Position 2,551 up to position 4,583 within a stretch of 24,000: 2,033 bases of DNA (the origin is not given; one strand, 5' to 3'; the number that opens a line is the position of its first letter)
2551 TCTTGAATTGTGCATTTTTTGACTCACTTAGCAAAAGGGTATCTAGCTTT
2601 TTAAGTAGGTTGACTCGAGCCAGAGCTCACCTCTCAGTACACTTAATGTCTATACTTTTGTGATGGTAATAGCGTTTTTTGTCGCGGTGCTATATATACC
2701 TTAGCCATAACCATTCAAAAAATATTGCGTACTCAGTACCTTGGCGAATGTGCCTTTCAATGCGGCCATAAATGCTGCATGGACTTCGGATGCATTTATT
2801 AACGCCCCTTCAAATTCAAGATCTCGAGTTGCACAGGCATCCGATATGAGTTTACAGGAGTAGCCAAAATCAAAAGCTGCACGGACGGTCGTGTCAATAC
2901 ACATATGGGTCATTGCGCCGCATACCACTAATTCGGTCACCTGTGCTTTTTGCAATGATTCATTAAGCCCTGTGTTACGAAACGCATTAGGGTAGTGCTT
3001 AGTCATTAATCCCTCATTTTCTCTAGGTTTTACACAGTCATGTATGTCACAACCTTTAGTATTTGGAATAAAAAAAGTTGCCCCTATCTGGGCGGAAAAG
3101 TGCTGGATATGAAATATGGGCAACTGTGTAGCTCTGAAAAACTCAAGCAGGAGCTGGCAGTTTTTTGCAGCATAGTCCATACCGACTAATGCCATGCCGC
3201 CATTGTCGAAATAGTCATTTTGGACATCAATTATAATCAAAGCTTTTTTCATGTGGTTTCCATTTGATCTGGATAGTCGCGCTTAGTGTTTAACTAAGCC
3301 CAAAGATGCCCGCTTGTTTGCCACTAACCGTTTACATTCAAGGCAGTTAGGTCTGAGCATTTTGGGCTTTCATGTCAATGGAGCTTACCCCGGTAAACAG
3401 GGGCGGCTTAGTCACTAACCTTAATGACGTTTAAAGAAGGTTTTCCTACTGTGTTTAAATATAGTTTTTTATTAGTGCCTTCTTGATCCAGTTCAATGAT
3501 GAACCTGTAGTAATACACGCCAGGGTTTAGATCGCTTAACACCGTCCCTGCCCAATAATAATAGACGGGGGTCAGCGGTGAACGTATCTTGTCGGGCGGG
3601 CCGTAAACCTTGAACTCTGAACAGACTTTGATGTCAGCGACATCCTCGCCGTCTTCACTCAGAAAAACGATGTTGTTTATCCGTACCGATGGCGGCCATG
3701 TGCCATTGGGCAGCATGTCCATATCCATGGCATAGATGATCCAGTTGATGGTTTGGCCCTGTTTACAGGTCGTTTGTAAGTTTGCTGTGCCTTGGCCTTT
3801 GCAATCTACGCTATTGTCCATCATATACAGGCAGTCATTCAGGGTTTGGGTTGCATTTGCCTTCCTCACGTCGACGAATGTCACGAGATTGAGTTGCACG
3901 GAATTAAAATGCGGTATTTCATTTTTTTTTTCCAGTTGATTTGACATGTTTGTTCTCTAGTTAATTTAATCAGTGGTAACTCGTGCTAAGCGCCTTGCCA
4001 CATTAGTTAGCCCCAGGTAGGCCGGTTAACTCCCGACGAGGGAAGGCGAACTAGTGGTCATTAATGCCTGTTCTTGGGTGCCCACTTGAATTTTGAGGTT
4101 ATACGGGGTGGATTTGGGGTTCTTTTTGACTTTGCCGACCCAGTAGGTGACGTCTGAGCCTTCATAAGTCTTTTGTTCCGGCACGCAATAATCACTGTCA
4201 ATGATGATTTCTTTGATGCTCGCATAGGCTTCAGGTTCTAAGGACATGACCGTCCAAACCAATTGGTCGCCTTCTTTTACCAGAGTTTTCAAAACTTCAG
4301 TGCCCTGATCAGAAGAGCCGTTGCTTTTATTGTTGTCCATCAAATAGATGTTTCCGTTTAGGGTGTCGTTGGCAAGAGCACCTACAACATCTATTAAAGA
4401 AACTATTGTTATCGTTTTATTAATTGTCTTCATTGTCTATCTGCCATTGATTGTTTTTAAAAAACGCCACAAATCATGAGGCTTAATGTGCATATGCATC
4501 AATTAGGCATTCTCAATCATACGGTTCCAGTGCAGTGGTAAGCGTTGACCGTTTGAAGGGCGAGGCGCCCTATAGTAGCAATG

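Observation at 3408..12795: AHL quorum-sensing module joined to an orphan three-enzyme cassette and a four-gene AidA/PixA array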

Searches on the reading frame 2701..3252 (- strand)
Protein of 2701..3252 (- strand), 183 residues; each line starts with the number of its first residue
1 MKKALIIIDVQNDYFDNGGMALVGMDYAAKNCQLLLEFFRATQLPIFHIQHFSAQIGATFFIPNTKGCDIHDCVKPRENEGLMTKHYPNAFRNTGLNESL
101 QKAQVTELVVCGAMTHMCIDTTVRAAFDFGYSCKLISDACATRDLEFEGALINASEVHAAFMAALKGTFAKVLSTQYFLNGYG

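Call 4: search_protein_families(library=pfam, proteins=[window:2701-3252:-], max_evalue=0.01)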
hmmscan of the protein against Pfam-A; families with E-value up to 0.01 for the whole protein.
window:2701-3252:- (183 aa): 1 family
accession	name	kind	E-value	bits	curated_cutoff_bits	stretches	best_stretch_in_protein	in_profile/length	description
PF00857.26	Isochorismatase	-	1.6e-37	129.7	27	1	4-176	2-174/175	Isochorismatase domain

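Call 5: search_protein_families(library=ncbifam, proteins=[window:2701-3252:-], max_evalue=0.01)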
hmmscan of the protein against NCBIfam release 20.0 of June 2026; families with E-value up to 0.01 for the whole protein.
window:2701-3252:- (183 aa): 5 families
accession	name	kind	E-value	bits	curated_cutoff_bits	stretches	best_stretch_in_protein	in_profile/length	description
NF050097.1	BiurAmidohydBiuH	equivalog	2.3e-16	59.9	370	1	64-158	110-204/221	biuret amidohydrolase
NF008623.0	PRK11609.1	equivalog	1.9e-13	50.7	174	2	92-150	130-188/213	bifunctional nicotinamidase/pyrazinamidase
NF008517.0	PRK11440.1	equivalog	1.4e-09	38.2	195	1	82-147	98-163/188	hydrolase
TIGR03614.1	RutB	equivalog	1.7e-09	37.7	377.95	1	69-154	115-202/226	pyrimidine utilization protein B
NF041461.1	C_hydro_YcaC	equivalog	0.0049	16.4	310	1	89-145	86-142/201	isochorismate family cysteine hydrolase YcaC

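Call 20: search_protein_families(library=padloc, proteins=[window:2701-3252:-], max_evalue=0.01)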
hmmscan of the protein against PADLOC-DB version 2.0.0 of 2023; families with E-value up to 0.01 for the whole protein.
window:2701-3252:- (183 aa): 0 families

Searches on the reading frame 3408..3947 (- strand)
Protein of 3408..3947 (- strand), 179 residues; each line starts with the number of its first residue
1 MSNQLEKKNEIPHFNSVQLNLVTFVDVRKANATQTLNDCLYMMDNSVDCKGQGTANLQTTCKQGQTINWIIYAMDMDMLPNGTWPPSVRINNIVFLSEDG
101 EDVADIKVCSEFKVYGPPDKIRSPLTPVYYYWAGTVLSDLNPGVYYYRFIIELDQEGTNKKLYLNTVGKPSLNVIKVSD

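Call 4: search_protein_families(library=pfam, proteins=[window:3408-3947:-], max_evalue=0.01)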
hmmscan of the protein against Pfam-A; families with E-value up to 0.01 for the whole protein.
window:3408-3947:- (179 aa): 1 family
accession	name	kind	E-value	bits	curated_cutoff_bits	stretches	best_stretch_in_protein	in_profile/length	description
PF11424.13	DUF3195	-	0.0087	16.4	25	0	27-56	9-39/67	Protein of unknown function (DUF3195) N-terminal domain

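Call 5: search_protein_families(library=ncbifam, proteins=[window:3408-3947:-], max_evalue=0.01)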
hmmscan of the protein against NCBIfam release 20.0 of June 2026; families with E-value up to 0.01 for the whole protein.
window:3408-3947:- (179 aa): 1 family
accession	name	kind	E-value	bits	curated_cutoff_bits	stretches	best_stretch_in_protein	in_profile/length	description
NF049870.1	MakCD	subfamily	9.4e-11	41.8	110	1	21-76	3-60/122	alpha-pore-forming tripartite toxin MakABE regulator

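Call 6: search_protein_families(library=pfam, proteins=[window:3408-3947:-], max_evalue=10)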
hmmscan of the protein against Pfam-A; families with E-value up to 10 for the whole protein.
window:3408-3947:- (179 aa): 1 family
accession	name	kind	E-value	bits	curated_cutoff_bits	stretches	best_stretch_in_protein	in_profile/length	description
PF11424.13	DUF3195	-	0.0087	16.4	25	1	27-56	9-39/67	Protein of unknown function (DUF3195) N-terminal domain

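Call 20: search_protein_families(library=padloc, proteins=[window:3408-3947:-], max_evalue=0.01)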
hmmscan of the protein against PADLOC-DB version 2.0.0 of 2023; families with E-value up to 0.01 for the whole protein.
window:3408-3947:- (179 aa): 0 families

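Call 67: search_solved_structures(query=A3, max_evalue=1)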
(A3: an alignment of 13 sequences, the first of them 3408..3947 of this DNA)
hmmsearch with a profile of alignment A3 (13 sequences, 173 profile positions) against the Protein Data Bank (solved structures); distinct sequences matched with E-value up to 1: 2.
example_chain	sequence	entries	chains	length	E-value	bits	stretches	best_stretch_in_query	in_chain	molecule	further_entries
8rqy_A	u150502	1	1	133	1.9e-09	40.6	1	16-81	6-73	Inclusion body protein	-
6tct_B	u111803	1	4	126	7.7e-09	38.6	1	16-75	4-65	MakD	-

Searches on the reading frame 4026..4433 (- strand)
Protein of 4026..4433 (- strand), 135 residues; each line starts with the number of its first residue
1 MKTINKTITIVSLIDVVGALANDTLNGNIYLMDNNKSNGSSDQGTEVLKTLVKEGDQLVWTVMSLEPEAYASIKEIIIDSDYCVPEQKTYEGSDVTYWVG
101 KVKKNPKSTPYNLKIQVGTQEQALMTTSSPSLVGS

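Call 4: search_protein_families(library=pfam, proteins=[window:4026-4433:-], max_evalue=0.01)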
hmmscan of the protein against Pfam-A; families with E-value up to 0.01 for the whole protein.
window:4026-4433:- (135 aa): 0 families

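Call 5: search_protein_families(library=ncbifam, proteins=[window:4026-4433:-], max_evalue=0.01)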
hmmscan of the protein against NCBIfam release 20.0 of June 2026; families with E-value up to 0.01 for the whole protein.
window:4026-4433:- (135 aa): 1 family
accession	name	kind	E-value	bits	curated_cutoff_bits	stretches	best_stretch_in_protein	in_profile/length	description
NF049870.1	MakCD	subfamily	1.3e-23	83.4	110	1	8-124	1-118/122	alpha-pore-forming tripartite toxin MakABE regulator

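Call 6: search_protein_families(library=pfam, proteins=[window:4026-4433:-], max_evalue=10)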
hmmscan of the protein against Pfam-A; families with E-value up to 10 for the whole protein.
window:4026-4433:- (135 aa): 2 families
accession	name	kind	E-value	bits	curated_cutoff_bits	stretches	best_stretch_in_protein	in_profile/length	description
PF07171.17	MlrC_C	-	0.032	14.9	27.2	1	35-120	7-79/178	MlrC C-terminus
PF12306.14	PixA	-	0.055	14.1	21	1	29-69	36-75/165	Inclusion body protein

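Call 7: search_solved_structures(query=window:4026-4433:-, max_evalue=10, show_alignments=3)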
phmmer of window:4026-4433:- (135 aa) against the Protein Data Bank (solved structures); distinct sequences matched with E-value up to 10: 2.
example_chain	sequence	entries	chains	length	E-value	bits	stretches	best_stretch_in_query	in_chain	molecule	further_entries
8rqy_A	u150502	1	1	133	1.7e-14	57.4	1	6-116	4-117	Inclusion body protein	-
6tct_B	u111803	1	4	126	3.1e-09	40.4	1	6-87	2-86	MakD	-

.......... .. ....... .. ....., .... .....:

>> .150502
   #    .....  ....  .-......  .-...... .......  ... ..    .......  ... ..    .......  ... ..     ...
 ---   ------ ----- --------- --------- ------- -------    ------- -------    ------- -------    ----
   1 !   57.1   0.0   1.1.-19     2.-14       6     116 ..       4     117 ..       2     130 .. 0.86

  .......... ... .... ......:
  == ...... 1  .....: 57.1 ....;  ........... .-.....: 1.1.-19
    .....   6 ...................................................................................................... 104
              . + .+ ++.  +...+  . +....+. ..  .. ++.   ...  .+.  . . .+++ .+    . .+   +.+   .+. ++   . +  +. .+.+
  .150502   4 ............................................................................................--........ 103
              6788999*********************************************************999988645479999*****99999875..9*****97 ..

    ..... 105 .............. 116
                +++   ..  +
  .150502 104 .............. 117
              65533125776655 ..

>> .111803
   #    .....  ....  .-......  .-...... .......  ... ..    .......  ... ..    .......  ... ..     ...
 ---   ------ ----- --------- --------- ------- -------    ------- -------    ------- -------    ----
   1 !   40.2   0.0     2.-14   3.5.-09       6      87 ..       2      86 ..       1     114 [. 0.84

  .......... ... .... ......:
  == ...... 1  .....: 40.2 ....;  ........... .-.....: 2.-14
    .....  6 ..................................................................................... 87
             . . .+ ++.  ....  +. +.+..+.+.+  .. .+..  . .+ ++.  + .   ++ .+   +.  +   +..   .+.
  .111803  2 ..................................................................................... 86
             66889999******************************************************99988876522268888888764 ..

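Call 20: search_protein_families(library=padloc, proteins=[window:4026-4433:-], max_evalue=0.01)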
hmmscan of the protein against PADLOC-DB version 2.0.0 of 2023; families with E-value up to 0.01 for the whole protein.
window:4026-4433:- (135 aa): 2 families
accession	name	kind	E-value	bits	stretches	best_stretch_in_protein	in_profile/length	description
PDLC00876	E2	-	0.005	14.5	1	85-133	24-73/158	E2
PDLC00858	E2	-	0.007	14.5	1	82-122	24-64/148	E2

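Call 68: search_solved_structures(query=A4, max_evalue=1)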
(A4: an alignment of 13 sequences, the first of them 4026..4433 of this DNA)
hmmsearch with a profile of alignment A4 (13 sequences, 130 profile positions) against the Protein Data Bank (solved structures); distinct sequences matched with E-value up to 1: 3.
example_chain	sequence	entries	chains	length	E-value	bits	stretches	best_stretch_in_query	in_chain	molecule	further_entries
8rqy_A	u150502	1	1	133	2e-17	66.7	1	1-113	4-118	Inclusion body protein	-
6tct_B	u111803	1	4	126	5.5e-14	55.5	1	1-80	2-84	MakD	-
6u8y_N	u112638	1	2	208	0.88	12.8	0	40-94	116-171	NADH dehydrogenase subunit I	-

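Call 73: find_homologous_proteins(query=window:4026-4433:-, max_evalue=0.001)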
Query window:4026-4433:- (135 aa): 27 proteins with E <= 0.001 among 43 candidates.
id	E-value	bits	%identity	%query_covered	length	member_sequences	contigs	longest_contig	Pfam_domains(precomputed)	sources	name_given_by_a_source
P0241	9.0e-81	286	100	100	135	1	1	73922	-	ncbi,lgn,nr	ncbi:MAG: hypothetical protein Q7U57_12430 [Methylovulum sp.]|nr:hypothetical protein [Methylovulum 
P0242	7.4e-55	202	72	96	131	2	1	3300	-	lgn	-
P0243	4.9e-54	200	69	96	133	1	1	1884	-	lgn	-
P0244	2.8e-48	181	65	96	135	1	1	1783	-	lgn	-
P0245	1.7e-47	179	64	96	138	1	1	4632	-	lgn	-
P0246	1.6e-46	176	62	96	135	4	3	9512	-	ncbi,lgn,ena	-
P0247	1.9e-45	172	58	97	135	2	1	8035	-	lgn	-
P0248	2.3e-45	172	62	96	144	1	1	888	-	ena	-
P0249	8.7e-42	160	58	96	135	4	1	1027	-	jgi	jgi:hypothetical protein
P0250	4.2e-41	158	57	97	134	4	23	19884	-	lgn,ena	-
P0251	6.8e-41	157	56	96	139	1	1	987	-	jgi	jgi:hypothetical protein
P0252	8.1e-41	157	58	96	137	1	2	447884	-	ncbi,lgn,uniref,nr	ncbi:hypothetical protein IGB42_01188 [Andreprevotia sp. IGB-42]|uniref:hypothetical protein n=1 Tax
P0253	1.8e-40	156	52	96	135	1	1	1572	-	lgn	-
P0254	2.1e-39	152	58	96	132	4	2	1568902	-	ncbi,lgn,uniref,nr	ncbi:hypothetical protein HNQ91_001691 [Filimonas zeae]|uniref:Uncharacterized protein n=1 Tax=Filim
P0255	3.7e-39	152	57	96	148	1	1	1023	-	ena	-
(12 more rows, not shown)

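Call 82: search_protein_representatives(protein=window:4026-4433:-)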
Query: 135 residues. Proteins with E-value up to 0.001 (for the whole library): 177; up to 1e-10: 63; up to 1e-30: 6. The best 150 are listed.
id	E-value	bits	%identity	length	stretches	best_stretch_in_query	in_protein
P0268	1.8e-37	144.6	54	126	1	12-131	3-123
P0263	6.9e-37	142.7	54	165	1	6-135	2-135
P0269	7.8e-37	142.5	55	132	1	7-134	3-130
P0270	1.2e-32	129.0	50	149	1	6-134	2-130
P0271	1.5e-31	125.4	44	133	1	5-134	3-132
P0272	2.4e-31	124.8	47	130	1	6-134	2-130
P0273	2.1e-30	121.7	47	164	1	6-134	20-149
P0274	1.3e-29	119.2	45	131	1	6-133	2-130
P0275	1.3e-29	119.2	44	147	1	4-134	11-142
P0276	2.2e-29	118.5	50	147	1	8-132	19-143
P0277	2.4e-28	115.1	43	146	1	3-133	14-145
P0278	1.7e-27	112.4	51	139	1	1-122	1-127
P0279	1.8e-27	112.2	45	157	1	7-123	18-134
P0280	7.0e-27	110.4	47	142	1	6-134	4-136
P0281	9.6e-27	109.9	47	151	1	8-128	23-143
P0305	1.3e-15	74.0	31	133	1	8-129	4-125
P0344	2.4e-09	53.7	34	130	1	7-121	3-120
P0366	8.8e-08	48.7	29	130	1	7-124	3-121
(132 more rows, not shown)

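Call 84: search_protein_families(library=pfam, alignment_id=A6, max_evalue=0.01)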
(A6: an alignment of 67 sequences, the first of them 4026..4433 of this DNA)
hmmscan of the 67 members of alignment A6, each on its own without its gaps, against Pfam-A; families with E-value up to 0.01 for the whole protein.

A. member 1, window:4026-4433:- (135 aa): 0 families

B. families by the number of members that match (of 67 scanned): 4 families
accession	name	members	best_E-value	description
PF09394.16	Inhibitor_I42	1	1.3e-10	Chagasin family peptidase inhibitor I42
PF10518.14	TAT_signal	1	0.00038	TAT (twin-arginine translocation) pathway signal sequence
PF16101.10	PRIMA1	1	0.00041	Proline-rich membrane anchor 1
PF12306.14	PixA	1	0.0018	Inclusion body protein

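Call 85: search_protein_families(library=ncbifam, alignment_id=A6, max_evalue=0.001)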
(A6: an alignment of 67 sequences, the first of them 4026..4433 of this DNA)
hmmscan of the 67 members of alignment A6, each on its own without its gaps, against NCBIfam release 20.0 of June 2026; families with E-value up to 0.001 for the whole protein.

A. member 1, window:4026-4433:- (135 aa): 1 family
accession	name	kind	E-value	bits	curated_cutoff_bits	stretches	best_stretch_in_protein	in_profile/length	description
NF049870.1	MakCD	subfamily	1.3e-23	83.4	110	1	8-124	1-118/122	alpha-pore-forming tripartite toxin MakABE regulator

B. families by the number of members that match (of 67 scanned): 3 families
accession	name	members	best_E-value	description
NF049870.1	MakCD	67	4.3e-53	alpha-pore-forming tripartite toxin MakABE regulator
NF049872.2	cytotoxin_MakB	1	1.4e-08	alpha-pore-forming cytotoxin subunit MakB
TIGR01409.1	TAT_signal_seq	1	9.3e-05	twin-arginine translocation signal domain-containing protein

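Call 86: find_encoding_contigs(protein=P0305, flank=8000, max_places=2)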
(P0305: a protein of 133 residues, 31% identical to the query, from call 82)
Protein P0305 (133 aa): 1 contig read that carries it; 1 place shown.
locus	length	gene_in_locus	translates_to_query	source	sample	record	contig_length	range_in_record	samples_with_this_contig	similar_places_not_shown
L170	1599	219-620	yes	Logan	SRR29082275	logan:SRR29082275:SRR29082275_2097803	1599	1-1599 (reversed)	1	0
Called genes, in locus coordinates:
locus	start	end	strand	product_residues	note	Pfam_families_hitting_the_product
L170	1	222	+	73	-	?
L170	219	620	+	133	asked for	-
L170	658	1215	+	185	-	-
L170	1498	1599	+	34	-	?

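Call 87: find_encoding_contigs(protein=P0344, flank=8000, max_places=2)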
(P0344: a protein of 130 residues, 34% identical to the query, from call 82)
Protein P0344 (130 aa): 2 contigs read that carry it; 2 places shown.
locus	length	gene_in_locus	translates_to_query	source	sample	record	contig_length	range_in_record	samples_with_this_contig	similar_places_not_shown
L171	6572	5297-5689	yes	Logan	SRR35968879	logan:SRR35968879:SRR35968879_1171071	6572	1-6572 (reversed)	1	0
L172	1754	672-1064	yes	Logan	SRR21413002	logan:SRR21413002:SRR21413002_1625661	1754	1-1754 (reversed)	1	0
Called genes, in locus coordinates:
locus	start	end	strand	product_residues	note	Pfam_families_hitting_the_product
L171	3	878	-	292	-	?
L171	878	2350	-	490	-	PF04174:CP_ATPgrasp_1, PF14403:CP_ATPgrasp_2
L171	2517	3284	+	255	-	PF00563:EAL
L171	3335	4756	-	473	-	PF13472:Lipase_GDSL_2 (weak), PF18887:MBG_3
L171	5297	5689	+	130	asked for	-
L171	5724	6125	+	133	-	-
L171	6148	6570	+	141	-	?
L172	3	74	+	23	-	?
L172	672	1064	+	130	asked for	-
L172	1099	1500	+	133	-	-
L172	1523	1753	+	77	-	?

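Call 88: find_encoding_contigs(protein=P0366, flank=8000, max_places=2)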
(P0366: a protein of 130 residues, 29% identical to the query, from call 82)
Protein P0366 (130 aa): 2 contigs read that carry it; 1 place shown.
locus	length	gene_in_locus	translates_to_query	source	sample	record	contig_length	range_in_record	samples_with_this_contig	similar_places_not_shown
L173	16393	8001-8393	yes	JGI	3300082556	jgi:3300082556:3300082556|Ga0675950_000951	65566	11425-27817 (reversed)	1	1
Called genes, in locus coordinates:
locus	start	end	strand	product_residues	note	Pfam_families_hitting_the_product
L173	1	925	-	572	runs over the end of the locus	PF00069:Pkinase, PF07714:PK_Tyr_Ser-Thr, PF01636:APH (faint)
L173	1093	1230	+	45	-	-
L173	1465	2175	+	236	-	-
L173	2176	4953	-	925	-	-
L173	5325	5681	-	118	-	-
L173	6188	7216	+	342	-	-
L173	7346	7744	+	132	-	PF00072:Response_reg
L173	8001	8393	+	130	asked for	-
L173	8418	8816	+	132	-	-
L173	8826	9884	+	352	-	-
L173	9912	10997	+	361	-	PF05791:Bacillus_HBL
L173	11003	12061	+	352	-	-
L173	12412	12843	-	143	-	-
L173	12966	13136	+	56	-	-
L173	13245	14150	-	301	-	PF04116:FA_hydroxylase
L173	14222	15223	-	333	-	PF12625:Arabinose_bd, PF12833:HTH_18, PF00165:HTH_AraC (weak)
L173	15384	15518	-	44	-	-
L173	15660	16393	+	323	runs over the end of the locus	-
